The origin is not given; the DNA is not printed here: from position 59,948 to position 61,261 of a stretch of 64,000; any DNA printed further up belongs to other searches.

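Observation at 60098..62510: Lqs/Cqs-type (alpha-hydroxyketone) quorum-sensing receptor pair with no autoinducer synthase in sight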

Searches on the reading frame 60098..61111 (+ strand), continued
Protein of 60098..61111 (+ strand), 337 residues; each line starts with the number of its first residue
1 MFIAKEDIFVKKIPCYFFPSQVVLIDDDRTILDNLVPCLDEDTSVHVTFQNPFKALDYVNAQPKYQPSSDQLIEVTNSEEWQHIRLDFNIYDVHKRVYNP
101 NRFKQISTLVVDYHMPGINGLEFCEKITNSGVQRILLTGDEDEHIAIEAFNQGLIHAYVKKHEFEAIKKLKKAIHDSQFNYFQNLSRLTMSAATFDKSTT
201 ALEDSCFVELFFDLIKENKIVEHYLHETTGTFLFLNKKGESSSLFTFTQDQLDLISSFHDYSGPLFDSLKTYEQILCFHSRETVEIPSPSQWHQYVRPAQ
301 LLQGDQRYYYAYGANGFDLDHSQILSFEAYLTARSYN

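Call 52: search_protein_families(library=pfam, proteins=[L007:11623-12747:+, L047:12411-13376:-, L007:12828-13745:+, L043:80-535:+, L002:9383-9742:-, L002:8439-9386:+, L002:14289-14720:+, L002:14751-15647:-], max_evalue=0.01)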
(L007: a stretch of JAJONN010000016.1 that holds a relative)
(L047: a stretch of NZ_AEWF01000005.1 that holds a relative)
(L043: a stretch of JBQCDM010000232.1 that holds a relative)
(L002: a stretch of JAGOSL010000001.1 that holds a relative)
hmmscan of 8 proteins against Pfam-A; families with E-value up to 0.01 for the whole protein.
L007:11623-12747:+ (374 aa): 1 family
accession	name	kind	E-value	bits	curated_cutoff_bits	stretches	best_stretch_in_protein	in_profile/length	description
PF10017.15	Methyltransf_33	-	6.2e-45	154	23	1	82-357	29-295/304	Histidine-specific methyltransferase, SAM-dependent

L047:12411-13376:- (321 aa): 1 family
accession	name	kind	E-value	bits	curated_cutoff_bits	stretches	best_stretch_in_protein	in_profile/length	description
PF10017.15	Methyltransf_33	-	1.2e-36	126.8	23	1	13-315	11-302/304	Histidine-specific methyltransferase, SAM-dependent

L007:12828-13745:+ (305 aa): 6 families
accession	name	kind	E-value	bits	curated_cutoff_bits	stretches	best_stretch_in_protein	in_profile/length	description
PF08241.18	Methyltransf_11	-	5.9e-11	43.3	21.2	1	51-145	2-94/95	Methyltransferase domain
PF13649.12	Methyltransf_25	-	6.7e-11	43.2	27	1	49-142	1-97/97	Methyltransferase domain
PF08242.18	Methyltransf_12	-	3.6e-07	31.3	30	1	50-143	1-97/98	Methyltransferase domain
PF13847.12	Methyltransf_31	-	3.9e-07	30.3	27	1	45-150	3-113/145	Methyltransferase domain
PF13489.12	Methyltransf_23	-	1.1e-05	25.7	27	1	33-163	7-130/164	Methyltransferase domain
PF07021.18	MetW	-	6.7e-05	23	21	1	37-106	5-70/193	Methionine biosynthesis protein MetW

L043:80-535:+ (151 aa): 0 families

L002:9383-9742:- (119 aa): 0 families

L002:8439-9386:+ (315 aa): 1 family
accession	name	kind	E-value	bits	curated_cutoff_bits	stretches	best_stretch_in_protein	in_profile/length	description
PF03331.19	LpxC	-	8.5e-91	304.6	27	1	35-308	1-266/268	UDP-3-O-acyl N-acetylglycosamine deacetylase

L002:14289-14720:+ (143 aa): 1 family
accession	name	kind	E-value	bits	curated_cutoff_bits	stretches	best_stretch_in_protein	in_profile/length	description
PF01850.27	PIN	-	9.3e-15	55.7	23.6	1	4-129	1-114/120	PIN domain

L002:14751-15647:- (298 aa): 2 families
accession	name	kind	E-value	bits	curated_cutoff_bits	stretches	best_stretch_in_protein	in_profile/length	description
PF03466.25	LysR_substrate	-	3.5e-29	102.1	28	1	87-291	2-208/209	LysR substrate binding domain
PF00126.33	HTH_1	-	1.1e-21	77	26.6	1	3-62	1-60/60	Bacterial regulatory helix-turn-helix protein, lysR family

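Call 76: predict_structure(alignment_id=A4)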
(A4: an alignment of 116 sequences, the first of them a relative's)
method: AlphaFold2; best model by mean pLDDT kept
length: 425 residues; sequences in the alignment: 116
mean_pLDDT: 90.7   pTM: 0.70
mean pLDDT of the five models: 90.7, 89.0, 88.8, 88.4, 88.1
residues with pLDDT >= 90: 306; 70-90: 95; 50-70: 22; < 50: 2
segments of 3 or more residues with pLDDT < 50: none
pLDDT, mean of each block of 10 residues (from residue 1): 95 90 96 93 90 97 97 97 97 96 93 94 96 97 93 94 93 84 79 81 89 94 83 87 92 83 69 85 95 94 97 92 94 96 98 98 93 64 75 93 97 98 67
secondary structure, 60 per line:
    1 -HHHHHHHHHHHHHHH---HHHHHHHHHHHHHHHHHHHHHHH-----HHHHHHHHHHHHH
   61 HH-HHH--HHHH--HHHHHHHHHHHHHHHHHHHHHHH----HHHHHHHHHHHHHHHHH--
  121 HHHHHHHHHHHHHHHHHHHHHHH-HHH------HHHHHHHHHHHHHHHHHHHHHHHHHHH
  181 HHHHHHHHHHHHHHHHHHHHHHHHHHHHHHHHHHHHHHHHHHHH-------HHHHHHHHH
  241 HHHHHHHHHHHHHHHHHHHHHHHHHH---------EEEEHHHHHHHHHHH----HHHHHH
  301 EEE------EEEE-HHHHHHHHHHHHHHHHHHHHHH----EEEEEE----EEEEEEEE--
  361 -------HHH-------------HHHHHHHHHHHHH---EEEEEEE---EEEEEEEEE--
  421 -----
elements in order: H2-16 H20-42 H48-62 H69-72 H75-97 H102-118 H121-143 H154-224 H232-266 E276-279 H280-290 H295-300 E301-303 E310-313 H315-336 E341-346 E351-358 H384-396 E400-406 E410-418

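Call 78: fold_search(model_id=the predicted structure, library=pdb)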
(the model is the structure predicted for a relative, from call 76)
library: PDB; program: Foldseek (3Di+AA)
matches with E <= 10: 546; with E <= 0.001: 315
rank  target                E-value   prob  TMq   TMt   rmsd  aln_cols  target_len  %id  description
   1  9jfj_A                2.2e-12  1.00  0.35  0.62   9.7       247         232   23  Crystal structure of the cytoplasmic domain of ZraS in ADP-bound form (released 2025-03-26)
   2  9jfj_C                6.7e-12  1.00  0.36  0.63   8.4       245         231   22  Crystal structure of the cytoplasmic domain of ZraS in ADP-bound form (released 2025-03-26)
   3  9jfj_B                2.2e-11  1.00  0.33  0.58  19.1       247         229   23  Crystal structure of the cytoplasmic domain of ZraS in ADP-bound form (released 2025-03-26)
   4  8a6x_B                5.6e-11  1.00  0.34  0.39  18.6       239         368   20  Crystal structure of a chimeric LOV-Histidine kinase SB2F1 (asymmetrical variant, trigonal form with long c axis) (released 2024-01-10)
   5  9jfj_D                8.1e-11  1.00  0.33  0.57  18.8       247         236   23  Crystal structure of the cytoplasmic domain of ZraS in ADP-bound form (released 2025-03-26)
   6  8a7f_A                1.6e-10  1.00  0.32  0.37  22.0       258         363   20  Crystal structure of a chimeric LOV-Histidine kinase SB2F1-I66R mutant (asymmetrical variant, trigonal form with long  (released 2024-01-10)
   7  8a7h_A                2.7e-10  1.00  0.32  0.37  22.0       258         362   20  Crystal structure of a chimeric LOV-Histidine kinase SB2F1-I66R mutant (light state; asymmetrical variant, trigonal fo (released 2024-01-10)
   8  8a52_A                3.6e-10  1.00  0.33  0.38  18.4       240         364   20  Crystal structure of a chimeric LOV-Histidine kinase SB2F1 (asymmetrical variant, trigonal form with long c-axis) (released 2023-12-27)
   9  8a7f_B                3.9e-10  1.00  0.32  0.37  22.0       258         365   20  Crystal structure of a chimeric LOV-Histidine kinase SB2F1-I66R mutant (asymmetrical variant, trigonal form with long  (released 2024-01-10)
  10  8g3a_D                4.9e-10  1.00  0.35  0.44  19.2       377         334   15  BceAB-S nucleotide free TM state 1 (released 2023-06-21)
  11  5c93_A                7.1e-10  1.00  0.34  0.58   8.7       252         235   22  Histidine kinase with ATP (released 2016-07-27)
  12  4u7o_A                7.8e-10  1.00  0.35  0.60   8.6       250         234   22  Active histidine kinase bound with ATP (released 2015-09-02)
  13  6rh0_B                9.4e-10  1.00  0.37  0.61   6.3       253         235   21  Revisiting pH-gated conformational switch. Complex HK853-RR468 pH 5.5 (released 2020-02-19)
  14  8vc9_F                1.1e-09  1.00  0.34  0.38  21.6       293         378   19  Hybrid response regulator LvrB from Leptospira / phosphorylated REC form (released 2024-12-18)
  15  4gcz_A                1.1e-09  1.00  0.33  0.37   7.6       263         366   20  Structure of a blue-light photoreceptor (released 2013-06-19)
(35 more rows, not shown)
